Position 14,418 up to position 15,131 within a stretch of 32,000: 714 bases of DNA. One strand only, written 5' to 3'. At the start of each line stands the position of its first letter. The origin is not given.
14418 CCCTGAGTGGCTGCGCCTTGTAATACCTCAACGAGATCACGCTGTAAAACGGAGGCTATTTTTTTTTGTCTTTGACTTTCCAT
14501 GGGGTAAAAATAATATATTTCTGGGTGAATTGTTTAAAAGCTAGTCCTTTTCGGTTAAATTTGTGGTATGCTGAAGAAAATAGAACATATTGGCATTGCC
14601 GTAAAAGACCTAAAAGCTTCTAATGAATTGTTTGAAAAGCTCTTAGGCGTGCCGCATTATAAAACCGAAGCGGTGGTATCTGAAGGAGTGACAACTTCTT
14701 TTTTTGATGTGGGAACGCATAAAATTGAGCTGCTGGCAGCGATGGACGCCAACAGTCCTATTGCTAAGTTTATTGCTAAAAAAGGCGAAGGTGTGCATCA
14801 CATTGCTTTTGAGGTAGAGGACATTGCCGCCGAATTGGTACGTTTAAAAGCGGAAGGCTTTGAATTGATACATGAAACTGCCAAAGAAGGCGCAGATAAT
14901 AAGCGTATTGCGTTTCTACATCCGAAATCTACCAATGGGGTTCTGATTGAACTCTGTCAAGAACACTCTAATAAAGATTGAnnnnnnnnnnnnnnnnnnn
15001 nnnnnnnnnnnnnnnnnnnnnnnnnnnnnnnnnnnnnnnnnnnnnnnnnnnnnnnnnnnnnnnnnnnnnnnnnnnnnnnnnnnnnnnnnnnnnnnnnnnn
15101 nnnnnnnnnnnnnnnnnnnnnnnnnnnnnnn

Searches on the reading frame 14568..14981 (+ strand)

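Call 8: search_protein_families(library=pfam, proteins=[window:14568-14981:+], max_evalue=0.01)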
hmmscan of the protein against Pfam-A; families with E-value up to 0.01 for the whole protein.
window:14568-14981:+ (137 aa): 3 families
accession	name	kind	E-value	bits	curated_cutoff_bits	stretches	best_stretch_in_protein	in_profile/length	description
PF13669.12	Glyoxalase_4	-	3e-24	85.9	27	1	7-116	2-109/109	Glyoxalase/Bleomycin resistance protein/Dioxygenase superfamily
PF00903.31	Glyoxalase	-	1.3e-15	58.3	20.6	1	4-129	1-121/121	Glyoxalase/Bleomycin resistance protein/Dioxygenase superfamily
PF13468.12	Glyoxalase_3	-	6.9e-10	39.7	25.1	1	6-134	2-139/176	Glyoxalase-like domain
